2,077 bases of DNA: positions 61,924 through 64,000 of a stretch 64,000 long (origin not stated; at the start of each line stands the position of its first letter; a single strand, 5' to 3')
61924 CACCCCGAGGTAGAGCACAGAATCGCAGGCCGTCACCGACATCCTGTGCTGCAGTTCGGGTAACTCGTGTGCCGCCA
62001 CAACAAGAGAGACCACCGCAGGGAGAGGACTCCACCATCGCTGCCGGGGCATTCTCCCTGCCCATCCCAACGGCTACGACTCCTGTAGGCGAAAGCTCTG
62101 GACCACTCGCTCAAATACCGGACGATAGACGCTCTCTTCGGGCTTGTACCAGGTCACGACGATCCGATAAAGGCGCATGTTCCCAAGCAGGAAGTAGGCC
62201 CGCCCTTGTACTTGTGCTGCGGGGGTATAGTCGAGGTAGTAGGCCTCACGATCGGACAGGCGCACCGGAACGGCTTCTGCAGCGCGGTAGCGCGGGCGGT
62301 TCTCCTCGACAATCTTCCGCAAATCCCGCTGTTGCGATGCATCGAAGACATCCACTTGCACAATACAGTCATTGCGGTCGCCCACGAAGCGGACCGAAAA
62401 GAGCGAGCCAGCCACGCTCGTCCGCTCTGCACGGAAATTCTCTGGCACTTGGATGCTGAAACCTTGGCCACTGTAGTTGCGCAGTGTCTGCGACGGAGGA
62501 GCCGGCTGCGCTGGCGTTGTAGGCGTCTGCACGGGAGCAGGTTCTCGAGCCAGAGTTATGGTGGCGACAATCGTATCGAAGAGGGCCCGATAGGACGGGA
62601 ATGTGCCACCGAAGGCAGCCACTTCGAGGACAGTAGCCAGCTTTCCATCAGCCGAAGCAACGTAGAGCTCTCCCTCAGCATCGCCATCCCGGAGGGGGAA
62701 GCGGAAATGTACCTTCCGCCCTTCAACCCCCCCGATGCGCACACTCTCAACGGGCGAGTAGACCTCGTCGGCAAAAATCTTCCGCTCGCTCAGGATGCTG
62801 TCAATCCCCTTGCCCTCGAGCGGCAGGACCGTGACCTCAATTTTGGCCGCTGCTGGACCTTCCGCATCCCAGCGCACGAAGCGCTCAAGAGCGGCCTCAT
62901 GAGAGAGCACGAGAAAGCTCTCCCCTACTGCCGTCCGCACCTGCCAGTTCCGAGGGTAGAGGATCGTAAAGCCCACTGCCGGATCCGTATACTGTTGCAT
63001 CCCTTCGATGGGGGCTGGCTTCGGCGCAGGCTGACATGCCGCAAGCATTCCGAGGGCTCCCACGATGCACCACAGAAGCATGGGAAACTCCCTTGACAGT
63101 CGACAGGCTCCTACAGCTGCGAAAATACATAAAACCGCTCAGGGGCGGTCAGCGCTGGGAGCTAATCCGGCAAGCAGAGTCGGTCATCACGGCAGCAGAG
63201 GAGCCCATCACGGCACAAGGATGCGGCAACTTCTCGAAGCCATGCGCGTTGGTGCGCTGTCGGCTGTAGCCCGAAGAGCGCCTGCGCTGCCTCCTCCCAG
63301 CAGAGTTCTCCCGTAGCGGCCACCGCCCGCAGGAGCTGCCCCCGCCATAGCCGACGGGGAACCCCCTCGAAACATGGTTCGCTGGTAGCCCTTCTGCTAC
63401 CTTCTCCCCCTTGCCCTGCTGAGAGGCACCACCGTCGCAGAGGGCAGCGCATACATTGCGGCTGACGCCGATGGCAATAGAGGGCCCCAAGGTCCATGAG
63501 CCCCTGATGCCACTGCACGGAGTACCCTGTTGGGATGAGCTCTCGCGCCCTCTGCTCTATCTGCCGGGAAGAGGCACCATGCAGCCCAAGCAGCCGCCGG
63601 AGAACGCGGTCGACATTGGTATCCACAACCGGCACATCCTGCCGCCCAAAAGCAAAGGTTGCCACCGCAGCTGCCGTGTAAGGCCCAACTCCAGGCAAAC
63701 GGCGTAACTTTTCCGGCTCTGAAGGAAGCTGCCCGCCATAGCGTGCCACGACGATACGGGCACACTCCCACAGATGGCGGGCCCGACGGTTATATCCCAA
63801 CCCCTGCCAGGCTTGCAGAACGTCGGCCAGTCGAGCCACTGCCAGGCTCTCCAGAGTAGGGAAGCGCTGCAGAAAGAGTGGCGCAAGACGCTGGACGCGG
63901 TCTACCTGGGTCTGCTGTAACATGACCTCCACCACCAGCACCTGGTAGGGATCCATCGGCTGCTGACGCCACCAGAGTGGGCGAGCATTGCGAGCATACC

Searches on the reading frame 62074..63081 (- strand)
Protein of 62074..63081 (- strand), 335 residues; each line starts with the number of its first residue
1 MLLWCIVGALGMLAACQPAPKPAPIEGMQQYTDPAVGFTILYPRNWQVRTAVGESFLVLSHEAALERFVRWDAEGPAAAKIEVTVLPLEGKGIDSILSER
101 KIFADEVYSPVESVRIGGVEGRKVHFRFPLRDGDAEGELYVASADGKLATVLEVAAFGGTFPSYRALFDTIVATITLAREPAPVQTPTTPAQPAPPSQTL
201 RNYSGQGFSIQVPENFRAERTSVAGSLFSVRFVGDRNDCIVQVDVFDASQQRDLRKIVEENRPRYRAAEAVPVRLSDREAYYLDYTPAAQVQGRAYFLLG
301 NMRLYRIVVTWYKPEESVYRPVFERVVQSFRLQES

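Call 38: search_protein_families(library=pfam, proteins=[window:62074-63081:-], max_evalue=0.00001)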
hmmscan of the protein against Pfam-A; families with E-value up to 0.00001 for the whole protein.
window:62074-63081:- (335 aa): 1 family
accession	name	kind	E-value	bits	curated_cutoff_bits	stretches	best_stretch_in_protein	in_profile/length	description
PF01789.22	PsbP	-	4.9e-06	27.1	23.5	0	26-50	1-25/155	PsbP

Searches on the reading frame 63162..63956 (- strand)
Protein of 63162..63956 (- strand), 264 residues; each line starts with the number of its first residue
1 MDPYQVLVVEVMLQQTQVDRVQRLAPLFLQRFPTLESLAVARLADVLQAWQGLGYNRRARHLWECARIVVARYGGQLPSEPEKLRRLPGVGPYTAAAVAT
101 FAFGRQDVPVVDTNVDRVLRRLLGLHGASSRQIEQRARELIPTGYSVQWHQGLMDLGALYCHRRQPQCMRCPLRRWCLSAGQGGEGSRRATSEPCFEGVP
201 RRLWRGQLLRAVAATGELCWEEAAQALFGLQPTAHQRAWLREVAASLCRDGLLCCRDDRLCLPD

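Call 38: search_protein_families(library=pfam, proteins=[window:63162-63956:-], max_evalue=0.00001)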
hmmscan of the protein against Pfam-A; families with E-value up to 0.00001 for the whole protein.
window:63162-63956:- (264 aa): 1 family
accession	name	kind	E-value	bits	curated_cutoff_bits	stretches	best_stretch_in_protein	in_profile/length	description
PF00730.31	HhH-GPD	-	3.4e-22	79.3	26.2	1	8-142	1-107/108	HhH-GPD superfamily base excision DNA repair protein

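Call 61: find_encoding_contigs(protein=window:63162-63956:-, flank=10000, max_places=2)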
Protein window:63162-63956:- (264 aa): no gene with exactly this product is on record in the collection.
